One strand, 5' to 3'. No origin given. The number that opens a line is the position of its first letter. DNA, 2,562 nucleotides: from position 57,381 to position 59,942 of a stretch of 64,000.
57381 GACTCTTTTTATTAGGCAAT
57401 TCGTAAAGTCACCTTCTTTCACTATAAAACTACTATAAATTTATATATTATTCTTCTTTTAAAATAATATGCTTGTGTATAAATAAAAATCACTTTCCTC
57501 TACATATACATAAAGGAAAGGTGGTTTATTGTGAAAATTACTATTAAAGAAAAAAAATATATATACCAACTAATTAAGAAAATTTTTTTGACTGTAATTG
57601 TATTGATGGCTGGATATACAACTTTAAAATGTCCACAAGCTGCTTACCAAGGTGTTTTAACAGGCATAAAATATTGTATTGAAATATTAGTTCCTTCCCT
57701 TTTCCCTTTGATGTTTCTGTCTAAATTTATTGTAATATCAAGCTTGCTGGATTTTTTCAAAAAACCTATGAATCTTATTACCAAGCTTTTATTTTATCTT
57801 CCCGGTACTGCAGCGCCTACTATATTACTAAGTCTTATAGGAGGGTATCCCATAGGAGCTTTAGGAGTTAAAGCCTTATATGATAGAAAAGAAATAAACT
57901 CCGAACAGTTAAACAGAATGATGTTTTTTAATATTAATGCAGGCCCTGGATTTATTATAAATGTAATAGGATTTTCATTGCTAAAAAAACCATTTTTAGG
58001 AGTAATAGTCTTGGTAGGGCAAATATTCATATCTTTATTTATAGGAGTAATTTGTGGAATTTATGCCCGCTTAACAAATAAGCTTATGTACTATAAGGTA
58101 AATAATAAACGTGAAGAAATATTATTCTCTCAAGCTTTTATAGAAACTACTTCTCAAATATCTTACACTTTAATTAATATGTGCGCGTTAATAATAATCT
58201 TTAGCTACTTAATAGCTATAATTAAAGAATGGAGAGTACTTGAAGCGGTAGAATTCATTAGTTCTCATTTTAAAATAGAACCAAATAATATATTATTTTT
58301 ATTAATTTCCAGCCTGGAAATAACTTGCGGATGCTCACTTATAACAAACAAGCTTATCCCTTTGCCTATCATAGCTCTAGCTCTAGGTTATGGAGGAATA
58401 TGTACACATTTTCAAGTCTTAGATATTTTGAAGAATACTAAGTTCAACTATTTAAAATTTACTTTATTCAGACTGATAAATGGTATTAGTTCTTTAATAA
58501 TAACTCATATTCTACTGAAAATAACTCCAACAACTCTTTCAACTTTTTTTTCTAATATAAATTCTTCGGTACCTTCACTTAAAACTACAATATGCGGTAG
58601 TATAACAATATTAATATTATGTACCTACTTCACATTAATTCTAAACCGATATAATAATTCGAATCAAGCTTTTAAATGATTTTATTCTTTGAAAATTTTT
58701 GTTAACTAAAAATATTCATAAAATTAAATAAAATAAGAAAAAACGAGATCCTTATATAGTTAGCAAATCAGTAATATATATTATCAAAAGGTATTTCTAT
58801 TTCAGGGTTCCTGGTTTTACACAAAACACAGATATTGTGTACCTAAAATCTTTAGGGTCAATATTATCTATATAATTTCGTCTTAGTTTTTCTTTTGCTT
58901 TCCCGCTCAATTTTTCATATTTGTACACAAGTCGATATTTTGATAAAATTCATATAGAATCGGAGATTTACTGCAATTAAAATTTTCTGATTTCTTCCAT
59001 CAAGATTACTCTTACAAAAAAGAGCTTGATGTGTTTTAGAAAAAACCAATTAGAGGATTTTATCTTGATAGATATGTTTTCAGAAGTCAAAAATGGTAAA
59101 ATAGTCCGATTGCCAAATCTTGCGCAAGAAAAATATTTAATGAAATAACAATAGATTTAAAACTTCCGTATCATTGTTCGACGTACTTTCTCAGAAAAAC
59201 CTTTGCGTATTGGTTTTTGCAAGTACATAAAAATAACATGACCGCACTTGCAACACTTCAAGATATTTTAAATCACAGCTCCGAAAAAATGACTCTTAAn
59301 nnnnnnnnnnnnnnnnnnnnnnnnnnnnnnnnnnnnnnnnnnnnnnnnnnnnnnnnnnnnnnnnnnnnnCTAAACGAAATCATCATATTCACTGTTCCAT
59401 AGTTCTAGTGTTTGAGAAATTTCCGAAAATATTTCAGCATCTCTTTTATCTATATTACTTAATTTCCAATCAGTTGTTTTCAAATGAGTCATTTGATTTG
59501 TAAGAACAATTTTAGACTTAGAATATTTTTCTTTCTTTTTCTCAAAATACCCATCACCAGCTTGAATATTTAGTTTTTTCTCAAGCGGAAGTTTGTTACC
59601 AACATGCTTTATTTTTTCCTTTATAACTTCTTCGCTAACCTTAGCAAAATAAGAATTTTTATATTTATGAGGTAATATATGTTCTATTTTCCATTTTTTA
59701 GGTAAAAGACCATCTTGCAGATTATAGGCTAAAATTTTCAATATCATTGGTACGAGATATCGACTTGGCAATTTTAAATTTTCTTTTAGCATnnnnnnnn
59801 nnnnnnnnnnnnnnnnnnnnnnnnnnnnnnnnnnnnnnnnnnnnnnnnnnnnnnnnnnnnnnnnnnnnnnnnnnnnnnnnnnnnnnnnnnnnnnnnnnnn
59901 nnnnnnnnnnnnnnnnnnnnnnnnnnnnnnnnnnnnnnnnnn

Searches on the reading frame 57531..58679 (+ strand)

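Call 39: search_protein_families(library=pfam, proteins=[window:57531-58679:+], max_evalue=0.0001)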
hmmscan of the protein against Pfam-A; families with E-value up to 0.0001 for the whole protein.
window:57531-58679:+ (382 aa): 1 family
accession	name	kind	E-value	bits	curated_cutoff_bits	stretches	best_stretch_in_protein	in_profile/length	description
PF07670.19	Gate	-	4.3e-07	30.8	29.6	1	53-138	4-90/104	Nucleoside recognition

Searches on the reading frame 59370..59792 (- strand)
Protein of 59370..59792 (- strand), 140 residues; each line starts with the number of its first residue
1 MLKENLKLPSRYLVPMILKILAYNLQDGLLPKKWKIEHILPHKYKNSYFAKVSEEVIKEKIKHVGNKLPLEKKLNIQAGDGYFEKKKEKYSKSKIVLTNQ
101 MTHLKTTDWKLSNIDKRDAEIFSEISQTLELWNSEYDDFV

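Call 40: search_protein_families(library=pfam, proteins=[window:59370-59792:-], max_evalue=0.0001)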
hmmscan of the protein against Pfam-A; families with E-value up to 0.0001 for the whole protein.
window:59370-59792:- (140 aa): 1 family
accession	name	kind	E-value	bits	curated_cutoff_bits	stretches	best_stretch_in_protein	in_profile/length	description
PF07510.16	GmrSD_C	-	8.4e-15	55.3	23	1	17-122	27-136/138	GmrSD restriction endonucleases, C-terminal domain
